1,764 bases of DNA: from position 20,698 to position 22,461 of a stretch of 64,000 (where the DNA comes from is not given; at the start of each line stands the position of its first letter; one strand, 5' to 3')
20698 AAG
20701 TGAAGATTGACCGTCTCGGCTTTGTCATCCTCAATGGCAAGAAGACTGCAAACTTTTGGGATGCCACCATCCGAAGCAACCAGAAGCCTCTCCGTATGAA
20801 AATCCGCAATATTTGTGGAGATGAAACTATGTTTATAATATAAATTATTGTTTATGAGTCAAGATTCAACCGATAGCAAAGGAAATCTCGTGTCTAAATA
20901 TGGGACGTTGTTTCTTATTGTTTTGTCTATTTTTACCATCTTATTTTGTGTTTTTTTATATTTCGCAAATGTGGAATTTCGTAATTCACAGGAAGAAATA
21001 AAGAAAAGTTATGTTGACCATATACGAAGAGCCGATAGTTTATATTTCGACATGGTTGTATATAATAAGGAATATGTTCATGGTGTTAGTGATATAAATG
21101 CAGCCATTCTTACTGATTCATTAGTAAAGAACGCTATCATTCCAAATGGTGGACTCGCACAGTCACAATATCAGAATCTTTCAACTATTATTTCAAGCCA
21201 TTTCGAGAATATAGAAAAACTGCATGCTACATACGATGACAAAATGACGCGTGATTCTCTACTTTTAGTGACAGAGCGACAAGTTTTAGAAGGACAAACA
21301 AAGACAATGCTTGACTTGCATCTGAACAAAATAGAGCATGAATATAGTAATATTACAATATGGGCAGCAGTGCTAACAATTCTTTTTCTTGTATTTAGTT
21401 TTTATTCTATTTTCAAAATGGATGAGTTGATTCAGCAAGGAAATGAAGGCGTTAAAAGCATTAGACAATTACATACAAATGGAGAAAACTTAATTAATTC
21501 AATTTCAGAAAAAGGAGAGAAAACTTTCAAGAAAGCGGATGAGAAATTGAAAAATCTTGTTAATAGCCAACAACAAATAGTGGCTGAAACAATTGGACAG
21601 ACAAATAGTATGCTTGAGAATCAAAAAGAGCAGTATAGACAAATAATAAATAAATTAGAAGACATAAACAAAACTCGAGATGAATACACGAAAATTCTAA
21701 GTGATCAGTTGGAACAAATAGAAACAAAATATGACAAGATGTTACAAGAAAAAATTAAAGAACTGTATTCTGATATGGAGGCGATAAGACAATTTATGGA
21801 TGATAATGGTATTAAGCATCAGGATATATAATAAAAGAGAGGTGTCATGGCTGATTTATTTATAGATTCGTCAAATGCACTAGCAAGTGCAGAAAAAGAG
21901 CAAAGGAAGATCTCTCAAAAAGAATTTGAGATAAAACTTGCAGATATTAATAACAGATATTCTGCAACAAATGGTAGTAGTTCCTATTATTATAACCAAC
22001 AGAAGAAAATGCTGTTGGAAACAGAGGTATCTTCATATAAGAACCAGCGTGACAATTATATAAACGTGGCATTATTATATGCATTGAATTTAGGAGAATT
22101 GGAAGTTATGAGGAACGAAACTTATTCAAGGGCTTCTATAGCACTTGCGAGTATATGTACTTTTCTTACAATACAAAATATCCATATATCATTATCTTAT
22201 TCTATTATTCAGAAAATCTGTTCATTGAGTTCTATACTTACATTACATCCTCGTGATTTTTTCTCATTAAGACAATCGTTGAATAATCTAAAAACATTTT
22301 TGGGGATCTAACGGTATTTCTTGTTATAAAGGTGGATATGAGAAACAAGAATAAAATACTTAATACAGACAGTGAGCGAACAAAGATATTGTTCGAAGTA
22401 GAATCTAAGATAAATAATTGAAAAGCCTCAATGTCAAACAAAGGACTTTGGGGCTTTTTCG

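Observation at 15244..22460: Type III-like restriction module with reversed gene order, a split methylase, an ORF6N gene and two unexplained passengers: candidate composite defence locus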

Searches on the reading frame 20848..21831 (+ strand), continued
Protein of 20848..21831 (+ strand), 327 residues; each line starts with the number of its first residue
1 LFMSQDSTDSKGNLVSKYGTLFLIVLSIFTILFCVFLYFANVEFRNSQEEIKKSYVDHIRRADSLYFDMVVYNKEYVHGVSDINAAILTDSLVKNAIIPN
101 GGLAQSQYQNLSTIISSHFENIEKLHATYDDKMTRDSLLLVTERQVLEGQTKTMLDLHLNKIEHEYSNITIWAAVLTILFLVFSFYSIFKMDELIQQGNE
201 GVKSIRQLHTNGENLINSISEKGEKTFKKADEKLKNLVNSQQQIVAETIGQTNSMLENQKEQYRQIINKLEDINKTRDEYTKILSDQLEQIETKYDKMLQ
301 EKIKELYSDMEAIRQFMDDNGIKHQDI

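Call 100: search_protein_families(library=pfam, alignment_id=A4, max_evalue=0.05)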
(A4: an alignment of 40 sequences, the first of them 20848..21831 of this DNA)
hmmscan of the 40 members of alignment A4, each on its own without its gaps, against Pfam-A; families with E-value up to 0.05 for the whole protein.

A. member 1, window:20848-21831:+ (327 aa): 7 families
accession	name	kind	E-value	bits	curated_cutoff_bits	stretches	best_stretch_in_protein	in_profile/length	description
PF06785.16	UPF0242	-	9.2e-05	23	33.5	1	173-311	45-167/194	Uncharacterised protein family (UPF0242) N-terminus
PF11932.13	DUF3450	-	0.0017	18.1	32.6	1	224-323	40-141/241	Protein of unknown function (DUF3450)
PF01594.21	AI-2E_transport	-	0.0021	17.8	34.3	1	171-250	52-130/327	AI-2E family transporter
PF19509.4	DUF6043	-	0.0099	15.8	23.2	1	189-327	161-305/314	Family of unknown function (DUF6043)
PF04803.17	Cor1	-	0.01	16.6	32.1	1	223-289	57-123/132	Cor1/Xlr/Xmr conserved region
PF05960.17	DUF885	-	0.013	15.6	32.4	1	202-319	160-272/532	Bacterial protein of unknown function (DUF885)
PF11123.14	DNA_Packaging_2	-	0.023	15.2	27.5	0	285-323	3-45/79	DNA packaging protein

B. families by the number of members that match (of 40 scanned): 46 families (the first 25 are shown)
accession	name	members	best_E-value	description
PF01594.21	AI-2E_transport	11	0.00018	AI-2E family transporter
PF01442.23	Apolipoprotein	5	0.00079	Apolipoprotein A1/A4/E domain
PF06103.16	DUF948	4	2.1e-06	Bacterial protein of unknown function (DUF948)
PF05597.16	Phasin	4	0.0066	Poly(hydroxyalcanoate) granule associated protein (phasin)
PF04513.17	Baculo_PEP_C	4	0.011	Baculovirus polyhedron envelope protein, PEP, C terminus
PF04803.17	Cor1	3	0.00085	Cor1/Xlr/Xmr conserved region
PF24838.2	8xMP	3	0.01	Octameric membrane protein family (8xMP)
PF11727.13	ISG65-75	2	0.00052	Invariant surface glycoprotein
PF05960.17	DUF885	2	0.00061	Bacterial protein of unknown function (DUF885)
PF01017.26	STAT_alpha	2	0.0026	STAT transcription factor, coiled-coil domain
PF10601.15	zf-LITAF-like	2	0.018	LITAF-like zinc ribbon domain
PF06785.16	UPF0242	1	9.2e-05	Uncharacterised protein family (UPF0242) N-terminus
PF24611.2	Spectrin_Anc-1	1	0.00036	Nuclear anchorage protein 1, spectrin-like repeat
PF11932.13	DUF3450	1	0.0017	Protein of unknown function (DUF3450)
PF18861.7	PTP_tm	1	0.0018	TM proximal of protein tyrosine phosphatase, receptor type J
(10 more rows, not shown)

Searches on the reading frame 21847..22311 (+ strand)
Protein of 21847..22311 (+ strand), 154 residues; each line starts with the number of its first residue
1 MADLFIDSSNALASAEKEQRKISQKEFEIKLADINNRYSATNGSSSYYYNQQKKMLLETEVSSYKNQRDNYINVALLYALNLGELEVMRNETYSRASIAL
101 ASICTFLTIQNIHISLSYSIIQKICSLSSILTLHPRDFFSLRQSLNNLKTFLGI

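Call 3: search_protein_families(library=pfam, proteins=[window:21847-22311:+], max_evalue=0.01)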
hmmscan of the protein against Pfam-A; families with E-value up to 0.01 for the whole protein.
window:21847-22311:+ (154 aa): 0 families

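Call 4: search_protein_families(library=padloc, proteins=[window:21847-22311:+], max_evalue=0.01)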
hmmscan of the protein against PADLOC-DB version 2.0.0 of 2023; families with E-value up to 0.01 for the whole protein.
window:21847-22311:+ (154 aa): 0 families

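Call 5: search_protein_families(library=ncbifam, proteins=[window:21847-22311:+], max_evalue=0.01)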
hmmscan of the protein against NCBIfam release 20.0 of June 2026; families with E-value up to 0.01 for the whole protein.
window:21847-22311:+ (154 aa): 0 families

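Call 9: search_protein_families(library=phrogs, proteins=[window:21847-22311:+], max_evalue=0.01)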
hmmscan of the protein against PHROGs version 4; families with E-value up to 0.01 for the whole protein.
window:21847-22311:+ (154 aa): 0 families

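Call 27: find_homologous_proteins(query=window:21847-22311:+, max_evalue=0.001)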
Query window:21847-22311:+ (154 aa): 19 proteins with E <= 0.001 among 96 candidates.
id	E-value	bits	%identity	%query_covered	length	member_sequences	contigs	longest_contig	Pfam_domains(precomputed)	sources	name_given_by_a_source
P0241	2.1e-86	305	97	100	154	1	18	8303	-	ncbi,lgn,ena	-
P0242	1.2e-85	302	97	100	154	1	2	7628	-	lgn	-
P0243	5.9e-85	300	96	100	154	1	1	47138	-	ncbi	-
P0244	1.1e-83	296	95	100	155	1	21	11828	-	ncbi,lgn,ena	-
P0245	2.5e-83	295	92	100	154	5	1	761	-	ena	-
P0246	3.6e-83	294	94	100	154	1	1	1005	-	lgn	-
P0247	1.8e-55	205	65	100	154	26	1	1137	-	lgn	-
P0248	3.0e-53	197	63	100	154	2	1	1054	-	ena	-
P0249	3.5e-52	194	62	100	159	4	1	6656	-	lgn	-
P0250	1.3e-50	189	63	96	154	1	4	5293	-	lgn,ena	-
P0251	3.5e-48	181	63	100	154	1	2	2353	-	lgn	-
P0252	1.4e-35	140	54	99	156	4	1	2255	-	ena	-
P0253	1.6e-35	140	53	95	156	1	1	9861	-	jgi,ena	-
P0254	3.5e-32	129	51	97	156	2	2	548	-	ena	-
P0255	1.3e-31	127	51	99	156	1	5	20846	-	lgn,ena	-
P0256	4.3e-30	123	50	95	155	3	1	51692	-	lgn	-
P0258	9.4e-27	112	48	95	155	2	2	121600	-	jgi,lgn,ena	-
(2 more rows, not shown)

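Call 28: find_encoding_contigs(protein=P0256, flank=10000, max_places=3)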
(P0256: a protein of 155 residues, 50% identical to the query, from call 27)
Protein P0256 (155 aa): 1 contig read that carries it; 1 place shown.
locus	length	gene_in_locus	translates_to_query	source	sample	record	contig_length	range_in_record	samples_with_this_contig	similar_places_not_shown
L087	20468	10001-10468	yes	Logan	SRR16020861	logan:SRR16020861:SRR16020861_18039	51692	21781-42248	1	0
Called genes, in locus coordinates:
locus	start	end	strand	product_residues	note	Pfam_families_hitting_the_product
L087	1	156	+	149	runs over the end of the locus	-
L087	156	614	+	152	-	-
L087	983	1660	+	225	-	-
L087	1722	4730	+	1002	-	PF04313:HSDR_N, PF00270:DEAD, PF04851:ResIII, PF18766:SWI2_SNF2, PF22679:T1R_D3-like, PF12008:EcoR124_C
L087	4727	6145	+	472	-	PF01420:Methylase_S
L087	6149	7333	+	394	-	PF13166:AAA_13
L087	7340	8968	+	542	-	PF12161:HsdM_N, PF02384:N6_Mtase, PF07669:Eco57I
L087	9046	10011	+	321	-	-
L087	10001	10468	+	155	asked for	-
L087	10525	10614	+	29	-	-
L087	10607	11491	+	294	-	-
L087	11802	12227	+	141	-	PF05635:23S_rRNA_IVP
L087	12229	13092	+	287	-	PF05523:FdtA, PF07883:Cupin_2 (faint), PF05523:FdtA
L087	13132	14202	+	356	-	PF01757:Acyl_transf_3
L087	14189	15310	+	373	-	PF00155:Aminotran_1_2, PF01041:DegT_DnrJ_EryC1, PF01212:Beta_elim_lyase (weak)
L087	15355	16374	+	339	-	PF00682:HMGL-like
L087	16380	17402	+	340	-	-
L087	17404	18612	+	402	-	PF02655:ATP-grasp_3 (weak), PF01071:GARS_A, PF13535:ATP-grasp_4, PF18603:LAL_C2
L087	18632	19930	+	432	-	PF27533:CapK_C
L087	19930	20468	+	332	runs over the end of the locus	-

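Call 29: find_encoding_contigs(protein=P0258, flank=10000, max_places=3)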
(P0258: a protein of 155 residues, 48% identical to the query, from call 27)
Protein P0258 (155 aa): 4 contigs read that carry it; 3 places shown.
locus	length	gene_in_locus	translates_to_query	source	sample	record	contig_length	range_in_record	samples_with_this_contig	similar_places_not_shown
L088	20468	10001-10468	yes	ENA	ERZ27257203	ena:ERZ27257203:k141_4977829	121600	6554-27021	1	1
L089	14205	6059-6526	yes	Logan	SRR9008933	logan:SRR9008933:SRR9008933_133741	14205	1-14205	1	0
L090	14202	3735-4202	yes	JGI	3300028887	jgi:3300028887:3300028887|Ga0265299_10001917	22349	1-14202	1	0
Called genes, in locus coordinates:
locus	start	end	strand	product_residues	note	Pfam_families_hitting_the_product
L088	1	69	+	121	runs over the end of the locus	-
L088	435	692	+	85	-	-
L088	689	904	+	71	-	-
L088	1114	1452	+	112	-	-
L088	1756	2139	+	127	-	-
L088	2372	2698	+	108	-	PF13657:Couple_hipA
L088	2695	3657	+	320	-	PF07804:HipA_C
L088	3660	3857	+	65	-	PF13560:HTH_31 (weak), PF01381:HTH_3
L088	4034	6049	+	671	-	PF02463:SMC_N (faint)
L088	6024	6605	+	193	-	-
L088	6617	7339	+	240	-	-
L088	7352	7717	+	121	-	-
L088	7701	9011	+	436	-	PF01555:N6_N4_Mtase (faint), PF01170:UPF0020 (faint)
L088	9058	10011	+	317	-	-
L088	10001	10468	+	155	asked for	-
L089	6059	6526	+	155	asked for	-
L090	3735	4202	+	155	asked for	-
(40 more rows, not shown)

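Call 30: find_encoding_contigs(protein=P0255, flank=10000, max_places=3)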
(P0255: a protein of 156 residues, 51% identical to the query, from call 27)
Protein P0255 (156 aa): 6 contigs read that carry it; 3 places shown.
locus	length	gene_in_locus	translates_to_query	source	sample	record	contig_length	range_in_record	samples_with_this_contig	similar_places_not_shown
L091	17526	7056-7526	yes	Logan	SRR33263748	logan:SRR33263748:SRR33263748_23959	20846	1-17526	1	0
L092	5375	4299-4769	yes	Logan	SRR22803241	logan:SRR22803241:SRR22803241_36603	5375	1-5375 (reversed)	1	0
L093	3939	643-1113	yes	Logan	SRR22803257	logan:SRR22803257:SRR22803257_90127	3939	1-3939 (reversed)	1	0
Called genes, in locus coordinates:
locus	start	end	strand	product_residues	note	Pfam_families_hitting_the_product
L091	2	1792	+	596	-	?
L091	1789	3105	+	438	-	PF01420:Methylase_S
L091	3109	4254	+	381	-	PF13166:AAA_13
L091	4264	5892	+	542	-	PF12161:HsdM_N, PF02384:N6_Mtase, PF05175:MTS (weak), PF07669:Eco57I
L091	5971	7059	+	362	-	-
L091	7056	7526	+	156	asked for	-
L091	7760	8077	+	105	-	-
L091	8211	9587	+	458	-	PF07693:KAP_NTPase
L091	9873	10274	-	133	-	-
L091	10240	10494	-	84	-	-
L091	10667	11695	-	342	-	PF04245:NA37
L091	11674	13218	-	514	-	-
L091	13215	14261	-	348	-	-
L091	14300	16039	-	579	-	PF00145:DNA_methylase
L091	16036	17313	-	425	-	PF20296:MTaX1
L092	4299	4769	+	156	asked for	-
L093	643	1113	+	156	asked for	-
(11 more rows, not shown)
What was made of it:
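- Two Type I loci carrying g5-g6 (L087, L091) also carry an AAA_13 gene between hsdS and hsdM, in the position PrrC occupies (calls 28, 30).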

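Call 86: search_solved_structures(query=A6, max_evalue=1)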
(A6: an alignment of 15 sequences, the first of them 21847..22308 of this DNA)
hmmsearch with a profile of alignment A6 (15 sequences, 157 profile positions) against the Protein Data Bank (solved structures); distinct sequences matched with E-value up to 1: 0.
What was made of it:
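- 21847..22311 (+): g6: 154-aa partner of g5, no TM segment, conserved Q-x-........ and other helical motifs. No match in Pfam, NCBIfam, PADLOC, PHROGs or the PDB (calls 3-5, 9, 86).
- Tried and rejected: No hit in Pfam, NCBIfam, PADLOC, PHROGs or the PDB (calls 3-5, 9, 86).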
